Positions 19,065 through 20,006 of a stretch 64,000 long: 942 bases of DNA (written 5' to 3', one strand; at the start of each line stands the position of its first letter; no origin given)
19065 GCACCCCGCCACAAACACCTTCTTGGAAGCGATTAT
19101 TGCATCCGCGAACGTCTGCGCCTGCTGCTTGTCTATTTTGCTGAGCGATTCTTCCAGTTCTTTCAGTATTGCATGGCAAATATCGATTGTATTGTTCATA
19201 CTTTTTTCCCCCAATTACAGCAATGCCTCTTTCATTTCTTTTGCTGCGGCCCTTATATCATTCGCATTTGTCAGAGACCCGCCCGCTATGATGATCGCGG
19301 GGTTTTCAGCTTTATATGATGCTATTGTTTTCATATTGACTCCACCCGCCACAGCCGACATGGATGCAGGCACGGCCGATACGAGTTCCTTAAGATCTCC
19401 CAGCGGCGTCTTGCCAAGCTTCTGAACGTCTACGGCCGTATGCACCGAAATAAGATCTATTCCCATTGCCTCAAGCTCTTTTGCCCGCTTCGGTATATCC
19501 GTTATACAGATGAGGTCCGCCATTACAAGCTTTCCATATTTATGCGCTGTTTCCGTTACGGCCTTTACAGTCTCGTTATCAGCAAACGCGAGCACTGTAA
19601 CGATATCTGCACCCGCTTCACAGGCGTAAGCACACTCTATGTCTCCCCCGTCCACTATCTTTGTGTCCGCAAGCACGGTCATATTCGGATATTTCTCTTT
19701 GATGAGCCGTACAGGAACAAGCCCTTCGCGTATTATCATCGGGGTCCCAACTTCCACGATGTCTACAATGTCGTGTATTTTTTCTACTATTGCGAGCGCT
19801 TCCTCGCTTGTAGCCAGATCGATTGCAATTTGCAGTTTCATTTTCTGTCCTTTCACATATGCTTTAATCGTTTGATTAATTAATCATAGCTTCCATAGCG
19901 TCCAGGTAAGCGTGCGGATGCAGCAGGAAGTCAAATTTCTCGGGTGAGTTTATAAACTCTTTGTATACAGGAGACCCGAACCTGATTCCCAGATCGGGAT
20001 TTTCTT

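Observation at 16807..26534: RuMP enzymes (HPS + PHI) and a cupin-type PGI embedded in a DeoR-regulated sugar-import operon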

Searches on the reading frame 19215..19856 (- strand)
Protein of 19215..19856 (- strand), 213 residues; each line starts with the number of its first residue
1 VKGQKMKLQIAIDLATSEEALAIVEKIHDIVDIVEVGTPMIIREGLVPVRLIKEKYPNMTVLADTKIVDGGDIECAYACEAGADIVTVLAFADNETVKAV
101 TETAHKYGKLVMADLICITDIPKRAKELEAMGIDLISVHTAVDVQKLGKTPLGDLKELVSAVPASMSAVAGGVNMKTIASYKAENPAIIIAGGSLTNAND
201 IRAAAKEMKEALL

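Call 3: search_protein_families(library=pfam, proteins=[window:19215-19856:-])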
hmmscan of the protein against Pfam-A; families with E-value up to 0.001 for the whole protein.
window:19215-19856:- (213 aa): 1 family
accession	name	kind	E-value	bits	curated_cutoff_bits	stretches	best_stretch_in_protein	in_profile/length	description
PF00215.30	OMPdecase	-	1.4e-32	113.8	27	1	6-207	1-220/221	Orotidine 5'-phosphate decarboxylase / HUMPS family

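Call 4: search_protein_families(library=ncbifam, proteins=[window:19215-19856:-])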
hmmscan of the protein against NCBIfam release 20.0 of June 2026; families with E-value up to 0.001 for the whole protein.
window:19215-19856:- (213 aa): 9 families
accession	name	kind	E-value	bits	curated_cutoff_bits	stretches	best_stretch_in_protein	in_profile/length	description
TIGR03128.2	RuMP_HxlA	equivalog_domain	3.4e-71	239.2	200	1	8-211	1-204/205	3-hexulose-6-phosphate synthase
NF041755.1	RuMP_HxlAB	equivalog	2.7e-52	178.1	500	1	5-210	3-208/391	bifunctional 3-hexulose-6-phosphate synthase/6-phospho-3-hexuloisomerase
NF005442.0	PRK07028.1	equivalog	6e-51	173.4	593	1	5-212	3-210/430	bifunctional hexulose-6-phosphate synthase/ribonuclease regulator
NF009832.1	PRK13306.1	subfamily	3.1e-33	115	250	1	6-211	3-209/215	3-dehydro-L-gulonate-6-phosphate decarboxylase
NF009833.0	PRK13307.1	equivalog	2.4e-31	109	274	1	8-210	175-377/392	bifunctional 5,6,7,8-tetrahydromethanopterin hydro-lyase/3-hexulose-6-phosphate synthase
NF009831.0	PRK13305.1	equivalog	2.2e-23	82.7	294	1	5-211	3-210/220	3-keto-L-gulonate-6-phosphate decarboxylase UlaD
NF010386.0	PRK13813.1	equivalog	3.7e-15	56.1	208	1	5-211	4-212/216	orotidine 5'-phosphate decarboxylase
TIGR01740.1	pyrF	equivalog_domain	6.1e-11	42.4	92.3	1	9-207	2-214/216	orotidine-5'-phosphate decarboxylase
NF001273.0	PRK00230.1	equivalog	1.4e-09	37.7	193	1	4-110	3-107/233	orotidine-5'-phosphate decarboxylase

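Call 14: search_solved_structures(query=window:19215-19856:-)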
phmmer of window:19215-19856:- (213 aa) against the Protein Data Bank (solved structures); distinct sequences matched with E-value up to 0.001: 86 (the best 60 are shown).
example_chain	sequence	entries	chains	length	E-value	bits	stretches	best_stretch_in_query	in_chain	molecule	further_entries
3f4w_A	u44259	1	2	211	3.3e-49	170.4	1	6-213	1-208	Putative hexulose 6 phosphate synthase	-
9lj9_B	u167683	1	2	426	1.4e-41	145.5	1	7-206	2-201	3-hexulose-6-phosphate synthase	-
3ajx_A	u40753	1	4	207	2.8e-37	131.5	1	6-212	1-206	3-hexulose-6-phosphate synthase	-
1xbx_A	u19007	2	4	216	7.2e-22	81.2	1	7-211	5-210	3-keto-L-gulonate 6-phosphate decarboxylase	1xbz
1xby_A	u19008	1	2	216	6.8e-21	78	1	7-211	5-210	3-keto-L-gulonate 6-phosphate decarboxylase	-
1kv8_A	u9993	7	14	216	8.3e-20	74.5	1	7-211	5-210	3-Keto-L-Gulonate 6-Phosphate Decarboxylase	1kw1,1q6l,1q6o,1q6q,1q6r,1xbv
1so5_A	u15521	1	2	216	1.5e-19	73.7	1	7-211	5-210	3-keto-L-gulonate 6-phosphate decarboxylase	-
1so4_A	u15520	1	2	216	5.8e-19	71.8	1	7-211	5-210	3-keto-L-gulonate 6-phosphate decarboxylase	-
1so3_A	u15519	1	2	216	1.9e-18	70.1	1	7-211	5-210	3-keto-L-gulonate 6-phosphate decarboxylase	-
1so6_A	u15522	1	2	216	3.3e-18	69.3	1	7-211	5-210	3-keto-L-gulonate 6-phosphate decarboxylase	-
3ieb_A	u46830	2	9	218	8.3e-17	64.7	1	5-205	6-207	Hexulose-6-phosphate synthase SgbH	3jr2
3exr_A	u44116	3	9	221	9.9e-12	48.2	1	4-211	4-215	RmpD (Hexulose-6-phosphate synthase)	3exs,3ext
4lui_A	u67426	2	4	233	8.8e-11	45.1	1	6-212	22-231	Orotidine 5'-phosphate decarboxylase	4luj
3nqd_A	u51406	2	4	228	5.3e-10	42.5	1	7-135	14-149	Orotidine 5'-phosphate decarboxylase | Orotidine 5'-monophosphate decarboxylase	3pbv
3m1z_A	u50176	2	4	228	1.9e-09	40.7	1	7-167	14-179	Orotidine 5'-phosphate decarboxylase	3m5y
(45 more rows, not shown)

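Call 61: search_solved_structures(query=window:19215-19856:-, show_alignments=5, max_evalue=1e-18)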
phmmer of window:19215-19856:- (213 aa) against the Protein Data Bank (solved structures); distinct sequences matched with E-value up to 1e-18: 8.
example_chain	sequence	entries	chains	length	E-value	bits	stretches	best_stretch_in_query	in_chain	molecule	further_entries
3f4w_A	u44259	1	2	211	3.3e-49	170.4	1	6-213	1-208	Putative hexulose 6 phosphate synthase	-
9lj9_B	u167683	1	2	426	1.4e-41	145.5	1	7-206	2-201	3-hexulose-6-phosphate synthase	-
3ajx_A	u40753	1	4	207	2.8e-37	131.5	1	6-212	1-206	3-hexulose-6-phosphate synthase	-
1xbx_A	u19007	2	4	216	7.2e-22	81.2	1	7-211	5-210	3-keto-L-gulonate 6-phosphate decarboxylase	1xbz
1xby_A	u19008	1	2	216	6.8e-21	78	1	7-211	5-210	3-keto-L-gulonate 6-phosphate decarboxylase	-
1kv8_A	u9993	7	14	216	8.3e-20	74.5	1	7-211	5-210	3-Keto-L-Gulonate 6-Phosphate Decarboxylase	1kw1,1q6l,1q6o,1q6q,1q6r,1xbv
1so5_A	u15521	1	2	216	1.5e-19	73.7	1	7-211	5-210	3-keto-L-gulonate 6-phosphate decarboxylase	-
1so4_A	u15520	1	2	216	5.8e-19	71.8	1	7-211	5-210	3-keto-L-gulonate 6-phosphate decarboxylase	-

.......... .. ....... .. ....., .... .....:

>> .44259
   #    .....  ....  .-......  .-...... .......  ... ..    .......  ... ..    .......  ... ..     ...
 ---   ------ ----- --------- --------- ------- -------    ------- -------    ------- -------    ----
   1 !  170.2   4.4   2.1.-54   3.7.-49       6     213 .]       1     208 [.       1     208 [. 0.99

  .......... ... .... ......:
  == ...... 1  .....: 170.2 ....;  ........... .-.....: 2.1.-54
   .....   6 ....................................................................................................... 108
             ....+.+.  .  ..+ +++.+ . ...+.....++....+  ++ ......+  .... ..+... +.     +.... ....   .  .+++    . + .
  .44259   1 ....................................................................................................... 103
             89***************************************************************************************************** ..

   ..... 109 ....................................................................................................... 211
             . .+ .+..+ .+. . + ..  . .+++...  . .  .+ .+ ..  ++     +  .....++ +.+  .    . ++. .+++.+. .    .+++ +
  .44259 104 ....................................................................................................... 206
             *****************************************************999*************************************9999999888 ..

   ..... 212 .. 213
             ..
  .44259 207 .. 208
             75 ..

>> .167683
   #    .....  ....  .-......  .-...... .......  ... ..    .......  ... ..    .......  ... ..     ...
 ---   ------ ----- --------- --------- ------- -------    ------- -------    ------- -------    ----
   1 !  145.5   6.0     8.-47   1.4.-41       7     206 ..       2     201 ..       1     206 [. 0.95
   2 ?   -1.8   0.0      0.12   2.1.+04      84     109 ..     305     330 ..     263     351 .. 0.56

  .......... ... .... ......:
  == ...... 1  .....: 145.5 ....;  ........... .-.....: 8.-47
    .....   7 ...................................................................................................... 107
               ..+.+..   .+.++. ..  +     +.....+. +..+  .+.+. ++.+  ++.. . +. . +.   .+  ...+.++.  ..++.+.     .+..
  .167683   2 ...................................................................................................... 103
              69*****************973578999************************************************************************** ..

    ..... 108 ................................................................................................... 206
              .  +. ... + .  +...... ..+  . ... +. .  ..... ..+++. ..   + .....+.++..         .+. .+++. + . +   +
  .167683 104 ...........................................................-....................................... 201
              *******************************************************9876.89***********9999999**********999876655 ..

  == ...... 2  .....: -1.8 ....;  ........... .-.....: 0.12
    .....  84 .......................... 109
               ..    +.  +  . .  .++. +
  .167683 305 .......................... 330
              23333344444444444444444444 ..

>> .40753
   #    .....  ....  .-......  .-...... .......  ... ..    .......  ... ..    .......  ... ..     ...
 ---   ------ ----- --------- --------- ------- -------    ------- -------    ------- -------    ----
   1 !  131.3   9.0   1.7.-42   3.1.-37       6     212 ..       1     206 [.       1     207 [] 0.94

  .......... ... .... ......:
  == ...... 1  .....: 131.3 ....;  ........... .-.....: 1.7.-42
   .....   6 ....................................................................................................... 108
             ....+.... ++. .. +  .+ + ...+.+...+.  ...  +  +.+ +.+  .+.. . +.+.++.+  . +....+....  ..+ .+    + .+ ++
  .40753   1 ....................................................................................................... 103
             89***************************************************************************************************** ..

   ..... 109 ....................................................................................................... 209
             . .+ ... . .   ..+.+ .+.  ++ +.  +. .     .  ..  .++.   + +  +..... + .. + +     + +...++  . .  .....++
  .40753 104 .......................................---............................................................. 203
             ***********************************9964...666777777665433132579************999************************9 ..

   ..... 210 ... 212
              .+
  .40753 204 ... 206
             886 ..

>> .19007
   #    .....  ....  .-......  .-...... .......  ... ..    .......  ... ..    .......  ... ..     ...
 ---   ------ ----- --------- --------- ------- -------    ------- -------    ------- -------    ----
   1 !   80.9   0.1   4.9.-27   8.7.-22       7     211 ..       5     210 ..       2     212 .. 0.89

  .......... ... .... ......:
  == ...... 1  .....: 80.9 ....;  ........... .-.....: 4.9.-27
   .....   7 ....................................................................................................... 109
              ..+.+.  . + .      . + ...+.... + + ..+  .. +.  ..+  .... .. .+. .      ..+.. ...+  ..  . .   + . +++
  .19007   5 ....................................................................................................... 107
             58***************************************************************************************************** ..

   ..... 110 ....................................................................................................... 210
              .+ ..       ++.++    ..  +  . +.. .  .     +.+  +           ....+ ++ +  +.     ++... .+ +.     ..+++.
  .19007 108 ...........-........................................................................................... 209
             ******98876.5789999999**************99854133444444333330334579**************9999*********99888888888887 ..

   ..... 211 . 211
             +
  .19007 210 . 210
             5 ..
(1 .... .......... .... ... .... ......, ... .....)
